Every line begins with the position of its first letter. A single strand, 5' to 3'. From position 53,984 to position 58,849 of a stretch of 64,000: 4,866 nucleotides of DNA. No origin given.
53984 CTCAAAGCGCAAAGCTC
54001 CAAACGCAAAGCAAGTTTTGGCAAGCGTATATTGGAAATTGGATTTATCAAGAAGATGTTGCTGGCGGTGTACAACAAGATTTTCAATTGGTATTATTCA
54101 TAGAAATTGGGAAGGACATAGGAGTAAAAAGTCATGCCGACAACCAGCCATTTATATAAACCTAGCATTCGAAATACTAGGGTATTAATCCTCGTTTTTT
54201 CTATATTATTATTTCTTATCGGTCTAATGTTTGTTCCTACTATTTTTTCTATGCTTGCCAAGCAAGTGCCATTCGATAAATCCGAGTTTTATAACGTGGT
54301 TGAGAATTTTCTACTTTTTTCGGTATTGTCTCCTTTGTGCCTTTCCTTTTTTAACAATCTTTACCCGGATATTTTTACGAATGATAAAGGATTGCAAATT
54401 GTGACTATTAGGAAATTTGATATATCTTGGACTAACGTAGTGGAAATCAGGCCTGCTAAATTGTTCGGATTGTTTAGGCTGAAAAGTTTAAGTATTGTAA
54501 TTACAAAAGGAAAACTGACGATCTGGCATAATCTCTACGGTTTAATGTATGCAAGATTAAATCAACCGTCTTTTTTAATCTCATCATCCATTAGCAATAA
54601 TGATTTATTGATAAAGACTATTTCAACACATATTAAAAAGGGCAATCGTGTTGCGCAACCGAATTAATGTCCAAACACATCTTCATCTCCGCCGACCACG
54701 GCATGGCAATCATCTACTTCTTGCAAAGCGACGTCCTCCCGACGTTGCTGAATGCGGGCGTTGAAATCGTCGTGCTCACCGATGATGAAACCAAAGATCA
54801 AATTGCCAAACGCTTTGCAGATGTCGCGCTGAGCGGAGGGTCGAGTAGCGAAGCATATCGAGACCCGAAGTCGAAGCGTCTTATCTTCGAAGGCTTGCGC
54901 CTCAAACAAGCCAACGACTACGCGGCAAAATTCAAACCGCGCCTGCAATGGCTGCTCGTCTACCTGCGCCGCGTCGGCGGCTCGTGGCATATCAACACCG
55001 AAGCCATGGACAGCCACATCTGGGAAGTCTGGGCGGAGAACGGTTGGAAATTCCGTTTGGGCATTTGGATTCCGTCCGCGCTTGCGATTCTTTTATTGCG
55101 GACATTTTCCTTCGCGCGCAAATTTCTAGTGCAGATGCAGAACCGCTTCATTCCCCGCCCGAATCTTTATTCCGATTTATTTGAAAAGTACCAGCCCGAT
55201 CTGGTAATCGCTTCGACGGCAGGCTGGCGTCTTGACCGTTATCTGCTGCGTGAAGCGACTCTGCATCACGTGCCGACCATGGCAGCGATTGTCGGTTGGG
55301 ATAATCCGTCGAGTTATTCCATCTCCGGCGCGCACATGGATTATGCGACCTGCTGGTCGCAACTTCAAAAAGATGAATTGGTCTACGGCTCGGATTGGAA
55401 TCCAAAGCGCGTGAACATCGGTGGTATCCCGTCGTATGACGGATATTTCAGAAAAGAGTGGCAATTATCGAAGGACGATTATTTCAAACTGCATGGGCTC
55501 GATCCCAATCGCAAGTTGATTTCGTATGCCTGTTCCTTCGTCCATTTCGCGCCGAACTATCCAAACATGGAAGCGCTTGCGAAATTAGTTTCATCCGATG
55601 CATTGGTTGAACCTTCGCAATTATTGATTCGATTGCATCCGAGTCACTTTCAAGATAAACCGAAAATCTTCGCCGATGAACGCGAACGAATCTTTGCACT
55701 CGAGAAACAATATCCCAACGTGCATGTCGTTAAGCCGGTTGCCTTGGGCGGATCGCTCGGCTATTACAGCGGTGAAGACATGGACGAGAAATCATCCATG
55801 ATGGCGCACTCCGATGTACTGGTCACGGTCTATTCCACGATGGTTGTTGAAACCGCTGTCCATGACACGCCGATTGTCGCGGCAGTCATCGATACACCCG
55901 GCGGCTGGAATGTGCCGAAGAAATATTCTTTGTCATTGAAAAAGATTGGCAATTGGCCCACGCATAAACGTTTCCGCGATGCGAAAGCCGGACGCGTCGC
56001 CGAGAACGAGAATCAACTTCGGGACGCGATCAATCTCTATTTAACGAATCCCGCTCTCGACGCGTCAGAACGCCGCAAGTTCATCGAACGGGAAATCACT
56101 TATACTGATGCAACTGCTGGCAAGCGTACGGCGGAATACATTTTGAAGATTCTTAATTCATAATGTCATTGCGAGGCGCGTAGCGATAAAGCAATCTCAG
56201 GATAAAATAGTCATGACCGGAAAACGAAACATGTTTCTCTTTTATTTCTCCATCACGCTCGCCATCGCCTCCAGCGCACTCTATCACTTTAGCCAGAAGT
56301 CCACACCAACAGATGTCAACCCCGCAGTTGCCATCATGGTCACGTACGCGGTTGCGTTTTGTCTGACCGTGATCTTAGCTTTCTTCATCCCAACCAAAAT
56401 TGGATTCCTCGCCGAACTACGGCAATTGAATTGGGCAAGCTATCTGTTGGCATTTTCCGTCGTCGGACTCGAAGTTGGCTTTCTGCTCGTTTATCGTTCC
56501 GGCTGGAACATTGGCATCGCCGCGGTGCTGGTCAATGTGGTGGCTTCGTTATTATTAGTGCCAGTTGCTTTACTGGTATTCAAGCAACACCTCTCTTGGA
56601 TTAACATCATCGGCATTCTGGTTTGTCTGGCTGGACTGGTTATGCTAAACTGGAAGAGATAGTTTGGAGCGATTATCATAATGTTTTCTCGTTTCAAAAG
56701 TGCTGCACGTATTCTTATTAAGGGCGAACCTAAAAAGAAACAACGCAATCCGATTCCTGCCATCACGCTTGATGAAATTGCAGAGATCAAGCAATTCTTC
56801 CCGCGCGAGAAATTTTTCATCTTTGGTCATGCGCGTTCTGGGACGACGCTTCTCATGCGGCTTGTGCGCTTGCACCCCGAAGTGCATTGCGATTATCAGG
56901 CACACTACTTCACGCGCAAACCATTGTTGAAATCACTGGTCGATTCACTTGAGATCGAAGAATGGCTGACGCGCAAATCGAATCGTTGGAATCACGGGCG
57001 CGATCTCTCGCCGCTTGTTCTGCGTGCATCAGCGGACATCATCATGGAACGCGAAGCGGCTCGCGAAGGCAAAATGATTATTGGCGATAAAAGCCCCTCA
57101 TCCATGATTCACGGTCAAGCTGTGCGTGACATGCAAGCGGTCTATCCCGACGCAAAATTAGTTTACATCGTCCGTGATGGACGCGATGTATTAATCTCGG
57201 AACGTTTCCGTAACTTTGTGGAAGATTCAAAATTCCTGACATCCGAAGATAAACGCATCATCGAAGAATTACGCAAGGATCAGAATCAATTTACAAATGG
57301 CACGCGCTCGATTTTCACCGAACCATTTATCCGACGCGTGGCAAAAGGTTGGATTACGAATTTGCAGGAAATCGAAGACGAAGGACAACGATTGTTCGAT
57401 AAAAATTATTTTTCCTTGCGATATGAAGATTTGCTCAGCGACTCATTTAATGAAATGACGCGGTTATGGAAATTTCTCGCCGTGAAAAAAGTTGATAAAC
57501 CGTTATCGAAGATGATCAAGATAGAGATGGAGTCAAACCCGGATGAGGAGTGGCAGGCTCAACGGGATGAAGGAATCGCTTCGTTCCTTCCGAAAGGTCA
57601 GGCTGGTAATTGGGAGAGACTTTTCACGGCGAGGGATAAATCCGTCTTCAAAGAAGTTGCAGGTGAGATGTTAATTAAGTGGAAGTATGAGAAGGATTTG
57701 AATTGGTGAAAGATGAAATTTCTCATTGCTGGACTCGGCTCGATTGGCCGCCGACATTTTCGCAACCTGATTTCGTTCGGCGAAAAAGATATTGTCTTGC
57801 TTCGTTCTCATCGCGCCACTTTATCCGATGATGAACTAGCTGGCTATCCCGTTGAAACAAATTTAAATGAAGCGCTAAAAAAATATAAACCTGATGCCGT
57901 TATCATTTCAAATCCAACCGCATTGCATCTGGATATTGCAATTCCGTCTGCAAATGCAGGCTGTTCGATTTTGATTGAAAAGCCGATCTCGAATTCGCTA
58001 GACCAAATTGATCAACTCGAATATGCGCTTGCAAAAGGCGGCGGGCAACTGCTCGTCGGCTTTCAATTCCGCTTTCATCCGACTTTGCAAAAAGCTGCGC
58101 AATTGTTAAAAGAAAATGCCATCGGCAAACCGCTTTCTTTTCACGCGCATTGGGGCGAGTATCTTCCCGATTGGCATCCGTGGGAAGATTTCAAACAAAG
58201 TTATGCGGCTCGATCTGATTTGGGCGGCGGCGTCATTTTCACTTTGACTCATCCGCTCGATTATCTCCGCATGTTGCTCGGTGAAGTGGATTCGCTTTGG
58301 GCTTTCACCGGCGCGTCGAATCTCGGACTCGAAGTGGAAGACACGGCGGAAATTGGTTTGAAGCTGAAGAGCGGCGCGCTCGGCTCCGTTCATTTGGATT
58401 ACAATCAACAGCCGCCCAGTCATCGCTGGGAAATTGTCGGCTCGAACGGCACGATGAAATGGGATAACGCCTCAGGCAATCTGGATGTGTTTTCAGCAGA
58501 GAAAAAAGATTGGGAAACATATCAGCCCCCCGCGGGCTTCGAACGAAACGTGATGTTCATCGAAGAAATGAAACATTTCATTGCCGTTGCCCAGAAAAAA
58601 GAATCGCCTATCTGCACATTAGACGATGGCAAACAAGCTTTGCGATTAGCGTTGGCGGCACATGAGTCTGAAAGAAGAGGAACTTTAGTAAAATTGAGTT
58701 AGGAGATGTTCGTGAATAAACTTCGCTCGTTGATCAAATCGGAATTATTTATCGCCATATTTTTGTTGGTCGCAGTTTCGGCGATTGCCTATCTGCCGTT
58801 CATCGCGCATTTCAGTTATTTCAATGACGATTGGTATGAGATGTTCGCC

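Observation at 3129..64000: A 61-kb, nearly single-strand glycan-assembly island with two export routes, eight GT-C-like membrane enzymes, five methyltransferase domains and its own sulfation supply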

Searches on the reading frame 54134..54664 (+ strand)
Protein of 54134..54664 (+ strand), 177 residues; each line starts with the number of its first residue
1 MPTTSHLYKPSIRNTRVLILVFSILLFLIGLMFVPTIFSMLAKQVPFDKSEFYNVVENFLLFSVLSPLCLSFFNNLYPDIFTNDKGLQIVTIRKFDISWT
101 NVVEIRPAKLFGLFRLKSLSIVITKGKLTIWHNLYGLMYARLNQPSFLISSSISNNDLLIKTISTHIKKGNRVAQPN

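Call 7: search_protein_families(library=pfam, proteins=[window:54134-54664:+])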
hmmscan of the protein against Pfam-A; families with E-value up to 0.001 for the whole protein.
window:54134-54664:+ (177 aa): 0 families

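Call 14: search_protein_families(library=pfam, max_evalue=10, proteins=[window:54134-54664:+])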
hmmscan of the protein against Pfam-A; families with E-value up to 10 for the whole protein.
window:54134-54664:+ (177 aa): 0 families

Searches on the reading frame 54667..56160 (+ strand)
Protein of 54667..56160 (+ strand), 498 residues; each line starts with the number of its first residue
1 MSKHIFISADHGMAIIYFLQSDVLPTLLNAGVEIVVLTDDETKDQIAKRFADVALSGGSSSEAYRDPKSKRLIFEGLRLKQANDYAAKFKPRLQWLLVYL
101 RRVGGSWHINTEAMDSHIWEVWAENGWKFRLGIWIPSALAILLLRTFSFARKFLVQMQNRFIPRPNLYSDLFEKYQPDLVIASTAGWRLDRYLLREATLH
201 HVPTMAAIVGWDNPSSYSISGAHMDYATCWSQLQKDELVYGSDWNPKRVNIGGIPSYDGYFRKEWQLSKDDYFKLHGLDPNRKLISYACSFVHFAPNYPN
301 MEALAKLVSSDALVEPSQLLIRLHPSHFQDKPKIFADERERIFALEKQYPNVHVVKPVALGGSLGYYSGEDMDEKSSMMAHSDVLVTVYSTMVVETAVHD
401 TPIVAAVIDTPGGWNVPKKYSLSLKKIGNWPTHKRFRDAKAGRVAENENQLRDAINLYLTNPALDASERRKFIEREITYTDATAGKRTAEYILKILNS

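Call 7: search_protein_families(library=pfam, proteins=[window:54667-56160:+])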
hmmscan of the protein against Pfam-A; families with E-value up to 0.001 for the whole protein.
window:54667-56160:+ (498 aa): 1 family
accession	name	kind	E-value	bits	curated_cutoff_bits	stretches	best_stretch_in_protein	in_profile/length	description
PF04464.20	Glyphos_transf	-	1.2e-07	31.5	22.1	1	247-494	158-367/367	CDP-Glycerol:Poly(glycerophosphate) glycerophosphotransferase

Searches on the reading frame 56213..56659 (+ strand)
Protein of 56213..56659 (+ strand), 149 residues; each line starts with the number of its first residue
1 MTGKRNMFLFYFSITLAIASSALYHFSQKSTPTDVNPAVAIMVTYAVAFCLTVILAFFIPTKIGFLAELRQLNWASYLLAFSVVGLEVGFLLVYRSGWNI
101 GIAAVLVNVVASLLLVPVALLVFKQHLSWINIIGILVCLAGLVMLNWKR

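Call 8: search_protein_families(library=pfam, proteins=[window:56213-56659:+])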
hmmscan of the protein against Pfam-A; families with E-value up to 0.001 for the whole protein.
window:56213-56659:+ (149 aa): 2 families
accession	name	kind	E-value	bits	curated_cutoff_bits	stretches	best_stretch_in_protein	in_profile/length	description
PF00892.27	EamA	-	1e-05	26.3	28.2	1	12-146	5-134/135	EamA-like transporter family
PF06027.18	SLC35F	-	0.00012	22.2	21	1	26-145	25-143/299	Solute carrier family 35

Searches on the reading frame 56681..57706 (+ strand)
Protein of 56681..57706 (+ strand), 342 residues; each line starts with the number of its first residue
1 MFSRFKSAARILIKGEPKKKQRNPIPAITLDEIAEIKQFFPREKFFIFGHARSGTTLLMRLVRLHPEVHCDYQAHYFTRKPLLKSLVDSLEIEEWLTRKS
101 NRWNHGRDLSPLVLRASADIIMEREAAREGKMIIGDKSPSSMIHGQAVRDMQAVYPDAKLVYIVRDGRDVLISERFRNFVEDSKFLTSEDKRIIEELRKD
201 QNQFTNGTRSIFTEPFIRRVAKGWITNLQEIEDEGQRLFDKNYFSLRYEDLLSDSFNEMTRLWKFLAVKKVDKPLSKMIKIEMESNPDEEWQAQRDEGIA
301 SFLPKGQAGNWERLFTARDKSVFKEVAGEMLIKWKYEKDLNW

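Call 8: search_protein_families(library=pfam, proteins=[window:56681-57706:+])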
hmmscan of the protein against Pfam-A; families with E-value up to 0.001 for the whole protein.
window:56681-57706:+ (342 aa): 2 families
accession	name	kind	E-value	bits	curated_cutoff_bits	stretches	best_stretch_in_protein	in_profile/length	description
PF13469.12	Sulfotransfer_3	-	7.3e-24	85.7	27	1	45-269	2-213/216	Sulfotransferase family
PF00685.33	Sulfotransfer_1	-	3.2e-18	66.5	22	1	43-333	2-253/255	Sulfotransferase domain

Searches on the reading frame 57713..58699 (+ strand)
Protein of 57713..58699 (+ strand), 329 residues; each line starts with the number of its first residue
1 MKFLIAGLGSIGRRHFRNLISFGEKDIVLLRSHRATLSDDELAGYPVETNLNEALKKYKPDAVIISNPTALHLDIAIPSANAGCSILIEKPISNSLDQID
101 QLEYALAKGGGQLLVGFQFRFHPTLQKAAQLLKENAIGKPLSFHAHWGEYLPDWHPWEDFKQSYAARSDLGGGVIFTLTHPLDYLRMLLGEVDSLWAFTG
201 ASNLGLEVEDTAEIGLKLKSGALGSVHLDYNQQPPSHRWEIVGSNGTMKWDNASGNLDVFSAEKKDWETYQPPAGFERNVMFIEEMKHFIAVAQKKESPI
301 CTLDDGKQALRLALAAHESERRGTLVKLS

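Call 8: search_protein_families(library=pfam, proteins=[window:57713-58699:+])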
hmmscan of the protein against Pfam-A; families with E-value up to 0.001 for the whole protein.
window:57713-58699:+ (329 aa): 3 families
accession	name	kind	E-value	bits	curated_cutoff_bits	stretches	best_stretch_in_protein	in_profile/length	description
PF22725.1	GFO_IDH_MocA_C3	-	2.1e-22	79.8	27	1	126-248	2-123/124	GFO/IDH/MocA C-terminal domain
PF02894.22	GFO_IDH_MocA_C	-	2.6e-19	70.4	22.9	1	130-328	2-218/218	Oxidoreductase family, C-terminal alpha/beta domain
PF01408.29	GFO_IDH_MocA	-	2.1e-14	54.7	24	1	2-117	2-120/120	Oxidoreductase family, NAD-binding Rossmann fold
